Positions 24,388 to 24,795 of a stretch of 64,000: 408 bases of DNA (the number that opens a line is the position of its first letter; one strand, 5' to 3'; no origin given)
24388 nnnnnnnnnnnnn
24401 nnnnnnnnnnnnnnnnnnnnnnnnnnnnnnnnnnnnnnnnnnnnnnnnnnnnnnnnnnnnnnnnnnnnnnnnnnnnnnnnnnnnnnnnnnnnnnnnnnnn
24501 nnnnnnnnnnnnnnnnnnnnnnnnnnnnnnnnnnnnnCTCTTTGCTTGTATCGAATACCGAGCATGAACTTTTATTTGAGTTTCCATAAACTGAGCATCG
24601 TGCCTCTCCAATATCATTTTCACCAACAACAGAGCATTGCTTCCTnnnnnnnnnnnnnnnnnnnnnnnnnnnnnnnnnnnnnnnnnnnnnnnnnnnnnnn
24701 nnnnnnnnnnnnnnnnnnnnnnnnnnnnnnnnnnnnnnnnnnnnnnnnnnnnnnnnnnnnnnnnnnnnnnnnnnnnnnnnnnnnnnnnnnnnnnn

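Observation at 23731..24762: About 27 consecutive 'C-S-V' units in a secreted protein: a one-cysteine-per-turn repeat I cannot assign to a known family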

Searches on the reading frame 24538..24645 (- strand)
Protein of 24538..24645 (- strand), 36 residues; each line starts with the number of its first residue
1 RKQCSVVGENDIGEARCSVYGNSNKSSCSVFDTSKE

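Call 37: search_protein_representatives(alignment_id=A1)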
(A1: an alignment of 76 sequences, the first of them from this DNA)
Query: 76 sequences, 98 profile positions. Proteins with E-value up to 0.001 (for the whole library): 249; up to 1e-10: 79; up to 1e-30: 4. The best 150 are listed.
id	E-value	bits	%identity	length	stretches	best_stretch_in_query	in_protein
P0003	2.2e-60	216.4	-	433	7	2-72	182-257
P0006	3.2e-54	196.7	-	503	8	3-86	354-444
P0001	1.6e-51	188.0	-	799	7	11-86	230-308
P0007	6.1e-48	176.5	-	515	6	8-91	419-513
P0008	1.3e-29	117.7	-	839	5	3-87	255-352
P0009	5.1e-28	112.7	-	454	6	3-76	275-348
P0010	6.1e-26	106.0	-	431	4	2-87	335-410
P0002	8.9e-25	102.3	-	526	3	11-96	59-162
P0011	2.6e-24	100.8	-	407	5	11-87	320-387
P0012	1.0e-21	92.4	-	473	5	3-85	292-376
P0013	6.6e-21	89.8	-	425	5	2-85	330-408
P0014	7.9e-21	89.6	-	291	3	3-82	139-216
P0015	8.5e-21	89.5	-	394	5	11-90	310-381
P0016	1.1e-20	89.2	-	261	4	12-94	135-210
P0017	1.7e-19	85.3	-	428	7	3-87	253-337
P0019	5.1e-18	80.6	-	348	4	11-81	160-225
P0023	5.5e-16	74.1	-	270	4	9-82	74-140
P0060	7.8e-12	60.8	-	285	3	7-84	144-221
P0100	1.2e-09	53.8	-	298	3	3-95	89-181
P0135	4.7e-08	48.6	-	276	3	2-95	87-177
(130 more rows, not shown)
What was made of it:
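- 23731..24762 (-): Residues 74-417: array of 27 C-[S/T]-[V/I/A/T/L] units plus the terminal Cys (the finding). Profile score 188 bits, E 1.6e-51 (call 37).
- On CS-repeat family (defined here; not in Pfam/NCBIfam): Profile score 188 bits (call 37).
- It finds 249 clusters at E<=1e-3 and 79 at E<=1e-10 among 1.84e9 representatives (call 37).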

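Call 39: search_protein_families(library=pfam, proteins=[P0006, P0009, P0010, P0011, P0014, P0016, P0019, P0023, P0060, P0100], max_evalue=1)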
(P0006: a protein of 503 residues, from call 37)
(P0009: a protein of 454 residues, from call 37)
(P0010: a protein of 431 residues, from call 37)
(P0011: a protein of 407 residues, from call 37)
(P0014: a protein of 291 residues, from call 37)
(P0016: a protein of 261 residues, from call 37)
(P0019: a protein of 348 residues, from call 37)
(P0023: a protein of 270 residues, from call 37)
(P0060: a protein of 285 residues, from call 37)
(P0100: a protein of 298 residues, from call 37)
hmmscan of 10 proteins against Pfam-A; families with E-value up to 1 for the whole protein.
P0006 (503 aa): 2 families
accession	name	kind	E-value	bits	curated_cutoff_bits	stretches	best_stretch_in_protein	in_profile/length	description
PF23988.1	DUF7309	-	0.028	14.2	27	0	261-287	27-53/170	Domain of unknown function (DUF7309)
PF19215.5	CoV_NSP15_C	-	0.15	12.4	23.9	0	444-472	81-108/154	Coronavirus replicase NSP15, uridylate-specific endoribonuclease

P0009 (454 aa): 1 family
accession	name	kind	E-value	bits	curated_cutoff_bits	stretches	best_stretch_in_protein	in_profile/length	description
PF21319.3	zf-FCS_1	-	0.057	13.9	26.6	0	333-340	18-25/31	Zinc finger, FCS-type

P0010 (431 aa): 0 families

P0011 (407 aa): 0 families

P0014 (291 aa): 0 families

P0016 (261 aa): 1 family
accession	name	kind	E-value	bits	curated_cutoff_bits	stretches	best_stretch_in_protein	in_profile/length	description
PF09996.14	DUF2237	-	0.086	13.2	25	1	140-196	3-60/115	Uncharacterized protein conserved in bacteria (DUF2237)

P0019 (348 aa): 0 families

P0023 (270 aa): 0 families

P0060 (285 aa): 0 families

P0100 (298 aa): 0 families

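Call 40: search_protein_families(library=ncbifam, proteins=[P0006, P0009, P0010, P0011, P0014, P0016, P0019, P0023, P0060, P0100], max_evalue=1)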
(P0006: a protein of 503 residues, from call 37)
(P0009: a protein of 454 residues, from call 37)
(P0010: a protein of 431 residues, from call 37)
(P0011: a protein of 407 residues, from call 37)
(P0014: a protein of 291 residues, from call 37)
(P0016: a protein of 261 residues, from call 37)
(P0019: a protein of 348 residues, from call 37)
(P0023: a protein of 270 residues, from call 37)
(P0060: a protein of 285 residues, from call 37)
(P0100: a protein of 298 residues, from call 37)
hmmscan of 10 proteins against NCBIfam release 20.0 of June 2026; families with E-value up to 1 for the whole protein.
P0006 (503 aa): 0 families

P0009 (454 aa): 0 families

P0010 (431 aa): 0 families

P0011 (407 aa): 0 families

P0014 (291 aa): 0 families

P0016 (261 aa): 0 families

P0019 (348 aa): 0 families

P0023 (270 aa): 0 families

P0060 (285 aa): 0 families

P0100 (298 aa): 0 families

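Call 44: list_cluster_members(proteins=[P0006, P0007, P0008, P0009, P0011, P0014, P0019, P0060, P0100, P0135])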
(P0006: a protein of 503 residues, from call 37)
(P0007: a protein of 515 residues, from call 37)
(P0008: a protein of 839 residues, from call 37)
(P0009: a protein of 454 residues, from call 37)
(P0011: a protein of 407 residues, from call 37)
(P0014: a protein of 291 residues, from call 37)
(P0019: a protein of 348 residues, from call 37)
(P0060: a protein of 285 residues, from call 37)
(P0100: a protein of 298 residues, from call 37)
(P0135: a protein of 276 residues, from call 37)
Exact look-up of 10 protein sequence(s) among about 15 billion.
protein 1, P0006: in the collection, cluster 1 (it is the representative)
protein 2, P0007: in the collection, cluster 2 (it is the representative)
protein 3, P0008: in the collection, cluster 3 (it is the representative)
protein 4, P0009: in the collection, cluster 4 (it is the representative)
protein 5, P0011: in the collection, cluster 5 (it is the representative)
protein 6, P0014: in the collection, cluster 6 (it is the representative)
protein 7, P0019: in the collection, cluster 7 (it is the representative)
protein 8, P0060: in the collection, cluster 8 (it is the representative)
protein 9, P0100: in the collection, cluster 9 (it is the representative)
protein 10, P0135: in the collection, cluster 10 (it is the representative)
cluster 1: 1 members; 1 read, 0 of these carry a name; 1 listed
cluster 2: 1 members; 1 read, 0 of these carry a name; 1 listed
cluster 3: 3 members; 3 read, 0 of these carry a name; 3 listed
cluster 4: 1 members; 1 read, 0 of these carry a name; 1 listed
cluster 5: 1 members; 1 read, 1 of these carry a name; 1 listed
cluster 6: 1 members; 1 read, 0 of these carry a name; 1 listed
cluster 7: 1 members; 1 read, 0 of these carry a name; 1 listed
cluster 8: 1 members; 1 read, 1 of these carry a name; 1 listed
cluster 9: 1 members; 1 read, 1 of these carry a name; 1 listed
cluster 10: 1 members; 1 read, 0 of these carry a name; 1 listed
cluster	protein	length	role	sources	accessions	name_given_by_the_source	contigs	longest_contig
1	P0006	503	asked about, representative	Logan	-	-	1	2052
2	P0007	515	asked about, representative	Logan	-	-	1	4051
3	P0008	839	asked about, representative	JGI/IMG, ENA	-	-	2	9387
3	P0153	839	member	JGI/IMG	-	-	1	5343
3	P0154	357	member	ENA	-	-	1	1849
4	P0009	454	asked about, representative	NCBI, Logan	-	-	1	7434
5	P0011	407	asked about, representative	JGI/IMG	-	hypothetical protein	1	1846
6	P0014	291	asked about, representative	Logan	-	-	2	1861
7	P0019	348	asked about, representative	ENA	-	-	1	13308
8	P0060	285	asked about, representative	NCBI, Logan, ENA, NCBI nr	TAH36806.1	MAG: hypothetical protein EYC70_07395 [Planctomycetota bacterium]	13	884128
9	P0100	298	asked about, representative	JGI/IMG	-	hypothetical protein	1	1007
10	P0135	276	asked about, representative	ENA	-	-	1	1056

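Call 46: find_encoding_contigs(protein=P0060, flank=8000, max_places=4)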
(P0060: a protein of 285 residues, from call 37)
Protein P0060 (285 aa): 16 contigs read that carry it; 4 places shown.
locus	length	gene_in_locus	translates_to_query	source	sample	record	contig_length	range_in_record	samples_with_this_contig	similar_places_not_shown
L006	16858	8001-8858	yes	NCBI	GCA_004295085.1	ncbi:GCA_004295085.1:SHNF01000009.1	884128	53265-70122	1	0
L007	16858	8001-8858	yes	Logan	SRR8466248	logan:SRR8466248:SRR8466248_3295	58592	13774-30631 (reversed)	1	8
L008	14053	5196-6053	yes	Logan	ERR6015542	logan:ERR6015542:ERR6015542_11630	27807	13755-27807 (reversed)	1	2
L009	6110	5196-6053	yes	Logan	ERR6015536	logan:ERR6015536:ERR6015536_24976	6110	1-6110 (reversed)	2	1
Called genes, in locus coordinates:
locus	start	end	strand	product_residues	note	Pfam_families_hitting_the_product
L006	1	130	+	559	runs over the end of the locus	PF01293:PEPCK_ATP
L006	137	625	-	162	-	PF00583:Acetyltransf_1, PF13673:Acetyltransf_10 (weak), PF13508:Acetyltransf_7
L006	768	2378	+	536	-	PF05960:DUF885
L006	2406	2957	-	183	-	PF04011:LemA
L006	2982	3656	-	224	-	-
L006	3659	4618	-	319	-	PF02492:cobW, PF07683:CobW_C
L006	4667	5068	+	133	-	PF04304:DUF454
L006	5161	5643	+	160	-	PF00210:Ferritin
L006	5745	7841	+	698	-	PF14559:TPR_19 (faint), PF07607:DUF1570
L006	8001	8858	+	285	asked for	-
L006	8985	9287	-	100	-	-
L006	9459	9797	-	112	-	PF03819:MazG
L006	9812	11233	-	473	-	PF00672:HAMP (weak), PF07228:SpoIIE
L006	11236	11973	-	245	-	PF04608:PgpA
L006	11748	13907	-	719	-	PF00580:UvrD-helicase, PF13245:AAA_19, PF13604:AAA_30 (faint), PF01443:Viral_helicase1 (faint), PF13361:UvrD_C, PF13538:UvrD_C_2 (weak), PF21196:PcrA_UvrD_tudor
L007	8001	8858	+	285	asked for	-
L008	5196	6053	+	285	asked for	-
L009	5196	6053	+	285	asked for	-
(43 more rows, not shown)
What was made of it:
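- In one Planctomycetota locus the neighbours include ferritin and a CobW-type metallochaperone (call 46).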

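Call 47: find_encoding_contigs(protein=P0019, flank=8000, max_places=3)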
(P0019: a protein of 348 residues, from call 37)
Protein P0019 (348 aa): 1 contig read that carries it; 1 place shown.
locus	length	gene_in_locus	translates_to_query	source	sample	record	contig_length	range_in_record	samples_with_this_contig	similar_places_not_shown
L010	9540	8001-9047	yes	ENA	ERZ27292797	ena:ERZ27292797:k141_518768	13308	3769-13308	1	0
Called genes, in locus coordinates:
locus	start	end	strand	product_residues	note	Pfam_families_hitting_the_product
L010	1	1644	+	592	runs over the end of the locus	PF13620:CarboxypepD_reg (faint)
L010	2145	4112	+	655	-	-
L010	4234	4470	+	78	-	-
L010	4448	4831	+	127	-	-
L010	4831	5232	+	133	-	PF01850:PIN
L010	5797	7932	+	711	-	-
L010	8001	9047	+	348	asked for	-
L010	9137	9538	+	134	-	?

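Call 53: search_solved_structures(query=A4, max_evalue=10)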
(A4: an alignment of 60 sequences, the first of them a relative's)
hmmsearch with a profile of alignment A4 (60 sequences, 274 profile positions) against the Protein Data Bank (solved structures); distinct sequences matched with E-value up to 10: 0.

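Call 54: search_solved_structures(query=A1, max_evalue=10)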
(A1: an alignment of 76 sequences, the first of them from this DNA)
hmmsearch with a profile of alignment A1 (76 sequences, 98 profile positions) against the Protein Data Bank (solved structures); distinct sequences matched with E-value up to 10: 4.
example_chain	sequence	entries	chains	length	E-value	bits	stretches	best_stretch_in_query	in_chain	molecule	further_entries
4jep_A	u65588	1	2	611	6.2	9.7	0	23-80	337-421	Nucleoside-triphosphatase 2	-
4a5b_A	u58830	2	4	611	6.4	9.7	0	23-80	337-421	NUCLEOSIDE-TRIPHOSPHATASE 2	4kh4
4kh6_A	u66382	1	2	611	6.4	9.7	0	23-80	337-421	Nucleoside-triphosphatase 2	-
4kh5_A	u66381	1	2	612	6.4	9.7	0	23-80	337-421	Nucleoside-triphosphatase 2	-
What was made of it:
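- Tried and rejected: PDB sequence searches with two profiles gave nothing (calls 53, 54).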

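Call 56: find_homologous_proteins(query=A4, max_evalue=0.001)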
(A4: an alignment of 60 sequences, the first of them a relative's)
Query A4 (60 sequences) (285 aa, profile of the alignment): 16 proteins with E <= 0.001 among 8000 candidates.
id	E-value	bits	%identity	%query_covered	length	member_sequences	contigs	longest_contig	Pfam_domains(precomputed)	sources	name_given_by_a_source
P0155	2.9e-65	238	52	100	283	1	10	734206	-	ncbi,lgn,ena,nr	ncbi:MAG: hypothetical protein EYC70_02010 [Planctomycetota bacterium]|nr:MAG: hypothetical protein 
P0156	4.4e-62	228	58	99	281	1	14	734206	-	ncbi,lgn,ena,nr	ncbi:MAG: hypothetical protein EYC70_01990 [Planctomycetota bacterium]|nr:MAG: hypothetical protein 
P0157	7.7e-60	221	55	100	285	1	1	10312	-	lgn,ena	-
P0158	9.7e-60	220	55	87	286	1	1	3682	-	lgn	-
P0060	6.2e-58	214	100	100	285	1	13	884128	-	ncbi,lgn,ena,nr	ncbi:MAG: hypothetical protein EYC70_07395 [Planctomycetota bacterium]|nr:MAG: hypothetical protein 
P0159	1.1e-56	210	50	100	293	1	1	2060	-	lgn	-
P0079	3.9e-55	205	35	84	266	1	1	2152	-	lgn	-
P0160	1.4e-54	203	59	100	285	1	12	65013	-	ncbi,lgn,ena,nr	ncbi:MAG: hypothetical protein EYC70_12230 [Planctomycetota bacterium]|nr:MAG: hypothetical protein 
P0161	3.2e-51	192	46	98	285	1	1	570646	-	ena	-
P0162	1.6e-50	190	44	100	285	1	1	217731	-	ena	-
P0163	7.7e-50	188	44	85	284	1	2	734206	-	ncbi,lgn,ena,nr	ncbi:MAG: hypothetical protein EYC70_01240 [Planctomycetota bacterium]|nr:MAG: hypothetical protein 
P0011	6.5e-36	142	32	54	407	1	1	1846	-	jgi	jgi:hypothetical protein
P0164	2.7e-34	137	47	64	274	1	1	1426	-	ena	-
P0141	3.9e-26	110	34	39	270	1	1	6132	-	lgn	-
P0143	5.4e-20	90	37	14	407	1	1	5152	-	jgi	jgi:hypothetical protein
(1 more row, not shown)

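Call 60: find_encoding_contigs(protein=P0156, flank=10000, max_places=1)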
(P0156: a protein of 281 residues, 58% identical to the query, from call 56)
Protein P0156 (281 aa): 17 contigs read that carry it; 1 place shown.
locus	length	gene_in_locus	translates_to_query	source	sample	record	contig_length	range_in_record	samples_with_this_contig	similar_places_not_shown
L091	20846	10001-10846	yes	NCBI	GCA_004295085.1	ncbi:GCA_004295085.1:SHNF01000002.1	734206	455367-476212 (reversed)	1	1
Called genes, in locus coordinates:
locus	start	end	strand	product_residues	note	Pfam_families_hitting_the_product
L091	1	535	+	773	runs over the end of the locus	PF01839:FG-GAP (faint), PF13517:FG-GAP_3, PF07593:UnbV_ASPIC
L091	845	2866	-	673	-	PF00884:Sulfatase, PF01663:Phosphodiest (weak)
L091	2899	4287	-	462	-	PF01979:Amidohydro_1, PF07969:Amidohydro_3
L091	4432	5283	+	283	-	-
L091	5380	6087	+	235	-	PF04545:Sigma70_r4 (faint), PF08281:Sigma70_r4_2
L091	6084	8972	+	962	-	PF00069:Pkinase, PF07714:PK_Tyr_Ser-Thr, PF13424:TPR_12, PF24885:TPR_NPHP3 (weak), PF13374:TPR_10, PF13424:TPR_12, PF13374:TPR_10, PF13424:TPR_12, +7 more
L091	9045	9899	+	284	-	-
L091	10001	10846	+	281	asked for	-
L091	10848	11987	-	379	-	PF01408:GFO_IDH_MocA, PF02894:GFO_IDH_MocA_C, PF22725:GFO_IDH_MocA_C3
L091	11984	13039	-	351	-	PF01261:AP_endonuc_2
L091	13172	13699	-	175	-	PF00472:RF-1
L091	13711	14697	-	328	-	PF08240:ADH_N, PF00107:ADH_zinc_N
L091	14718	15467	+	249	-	PF19798:Sulfotransfer_5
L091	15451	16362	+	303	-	PF01063:Aminotran_4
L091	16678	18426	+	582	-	PF00089:Trypsin (weak)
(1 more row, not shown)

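Call 61: find_encoding_contigs(protein=P0161, flank=8000, max_places=1)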
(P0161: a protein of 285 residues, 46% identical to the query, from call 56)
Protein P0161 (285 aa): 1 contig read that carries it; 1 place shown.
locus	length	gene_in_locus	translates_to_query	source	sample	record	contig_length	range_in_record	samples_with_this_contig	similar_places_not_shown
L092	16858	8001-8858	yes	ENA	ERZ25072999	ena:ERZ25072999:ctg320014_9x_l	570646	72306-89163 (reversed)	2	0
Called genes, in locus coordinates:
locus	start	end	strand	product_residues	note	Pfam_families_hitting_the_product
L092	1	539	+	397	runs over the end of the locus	-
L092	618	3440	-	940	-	PF04545:Sigma70_r4 (weak), PF08281:Sigma70_r4_2, PF10670:DUF4198 (faint), PF00775:Dioxygenase_C (faint), PF13715:CarbopepD_reg_2 (faint), PF13620:CarboxypepD_reg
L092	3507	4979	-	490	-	-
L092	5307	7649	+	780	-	PF00089:Trypsin (weak)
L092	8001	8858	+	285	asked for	-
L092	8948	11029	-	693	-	PF00654:Voltage_CLC, PF00571:CBS (faint), PF02080:TrkA_C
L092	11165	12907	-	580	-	PF01979:Amidohydro_1, PF07969:Amidohydro_3, PF12680:SnoaL_2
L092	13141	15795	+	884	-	PF00069:Pkinase, PF01636:APH (faint), PF07714:PK_Tyr_Ser-Thr, PF03109:ABC1 (weak), PF07676:PD40 (faint), PF26549:Tricorn_N (weak)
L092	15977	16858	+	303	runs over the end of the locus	PF01152:Bac_globin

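Call 62: predict_structure(alignment_id=A4)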
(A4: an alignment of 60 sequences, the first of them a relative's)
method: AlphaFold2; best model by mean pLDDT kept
length: 285 residues; sequences in the alignment: 60
mean_pLDDT: 58.8   pTM: 0.44
mean pLDDT of the five models: 58.8, 55.4, 55.2, 51.5, 50.3
residues with pLDDT >= 90: 16; 70-90: 23; 50-70: 178; < 50: 68
segments of 3 or more residues with pLDDT < 50: 43-45, 47-49, 53-81, 178-182, 219-224, 229-232, 254-261, 282-285
pLDDT, mean of each block of 10 residues (from residue 1): 87 92 78 54 50 46 37 43 54 54 59 64 66 56 59 64 64 53 54 59 65 57 49 59 62 46 60 61 45
secondary structure, 60 per line:
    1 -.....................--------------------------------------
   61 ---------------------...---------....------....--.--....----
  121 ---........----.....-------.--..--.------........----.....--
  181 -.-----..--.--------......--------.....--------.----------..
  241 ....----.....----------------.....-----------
elements in order: H2-22 E82-84 E94-97 E104-107 E113-116 E124-131 E136-140 E162-169 E174-178 E201-206 E215-219 E239-244 E249-253 E270-274
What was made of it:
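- Tried and rejected: The second AlphaFold run with a 60-sequence alignment did not raise confidence (call 62).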

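Call 67: fold_search(model_id=the predicted structure, library=pdb)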
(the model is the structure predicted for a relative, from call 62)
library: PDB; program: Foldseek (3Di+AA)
matches with E <= 10: 15; with E <= 0.001: 0
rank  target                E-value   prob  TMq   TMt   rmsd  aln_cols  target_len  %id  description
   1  9ozd_C                9.7e-01  0.03  0.14  0.12  14.8       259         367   10  Crystal structure of the polysaccharide lyase RbmB from Vibrio cholerae bound to Vibrio Polysaccharide (released 2026-03-11)
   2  9a7k_A                2.1e+00  0.03  0.16  0.11  13.7       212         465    8  Integrative model of SUFB-SUFD by crosslinking MS and deep learning (released 2024-09-18)
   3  8tne_B                3.5e+00  0.01  0.14  0.13  14.9       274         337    9  Crystal structure of bacterial pectin methylesterase Pme8A from rumen Butyrivibrio (released 2023-08-16)
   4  6kvh                  3.7e+00  0.01  0.14  0.13  16.8       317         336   10  The mutant crystal structure of endo-polygalacturonase (T284A) from Talaromyces leycettanus JCM 12802 (released 2020-09-09)
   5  4kh3                  4.0e+00  0.02  0.15  0.10  12.1       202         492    9  Structure of a bacterial self-associating protein (released 2014-01-15)
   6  3grh                  4.5e+00  0.02  0.15  0.12  14.6       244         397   10  Crystal structure of escherichia coli ybhc (released 2009-04-07)
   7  6qvi_C                4.9e+00  0.03  0.15  0.10  11.8       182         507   10  Crystal structure of competence-associated pilin ComZ from Thermus thermophilus (released 2019-05-29)
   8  2bsp                  5.7e+00  0.01  0.13  0.10  15.3       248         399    8  BACILLUS SUBTILIS PECTATE LYASE R279K MUTANT (released 1998-08-12)
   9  3ljy_B                7.0e+00  0.01  0.13  0.14  15.4       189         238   10  Crystal structure of putative adhesin (YP_001304413.1) from Parabacteroides distasonis ATCC 8503 at 2.41 A resolution (released 2010-03-02)
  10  8enq_A                7.7e+00  0.01  0.09  0.16  13.8       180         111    7  E. coli CsgA fibril (218-pixel box size) (released 2023-10-04)
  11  3krg_A                8.1e+00  0.01  0.18  0.14  13.1       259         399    8  Structural insights into substrate specificity and the anti beta-elimination mechanism of pectate lyase (released 2010-02-09)
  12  8iqe_D                8.5e+00  0.01  0.16  0.10  14.8       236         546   11  Crystal structure of tetrameric K2-2 TSP (released 2024-02-21)
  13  6tgf_D                8.5e+00  0.01  0.11  0.07  16.0       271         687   12  Pantoea stewartii WceF is a glycan biofilm modifying enzyme with a bacteriophage tailspike-like parallel beta-helix fo (released 2020-11-25)
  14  7e56                  9.3e+00  0.01  0.17  0.15  13.4       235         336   11  The mutant crystal structure of endo-polygalacturonase (T316C/G344C) from Talaromyces leycettanus JCM 12802 (released 2021-08-25)
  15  8ja4                  9.3e+00  0.00  0.11  0.08  16.6       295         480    8  Structure of the alginate epimerase/lyase (released 2024-05-08)
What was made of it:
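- On Parallel beta-solenoid fold (structural class): Only non-significant beta-helix matches (call 67).
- Closest known: RTX beta-roll and curli CsgA-type two-sheet solenoids. Same: The CsgA fibril is among the (non-significant) Foldseek matches (call 67).
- All 15 Foldseek matches of the short-form model are parallel beta-helix/solenoid proteins, including pectate lyases, Ag43, the CsgA fibril and tailspikes (call 67). The Foldseek hits are non-significant (best E about 1, TM about 0.15; call 67).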

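Call 74: find_encoding_contigs(protein=P0009, flank=8000, max_places=2)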
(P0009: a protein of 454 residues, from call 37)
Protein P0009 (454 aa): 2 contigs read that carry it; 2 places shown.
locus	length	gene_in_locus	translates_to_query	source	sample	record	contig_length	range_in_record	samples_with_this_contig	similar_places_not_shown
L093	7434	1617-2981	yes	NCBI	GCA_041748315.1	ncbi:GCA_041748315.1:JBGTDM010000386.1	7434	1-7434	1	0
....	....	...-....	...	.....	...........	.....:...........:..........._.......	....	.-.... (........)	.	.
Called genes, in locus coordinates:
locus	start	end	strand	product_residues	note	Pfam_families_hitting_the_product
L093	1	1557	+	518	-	?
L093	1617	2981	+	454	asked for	-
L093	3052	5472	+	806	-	PF09822:ABC_transp_aux (weak), PF23355:IFT52_GIFT (faint)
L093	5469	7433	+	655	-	?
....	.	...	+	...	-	?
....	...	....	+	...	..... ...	-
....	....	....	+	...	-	?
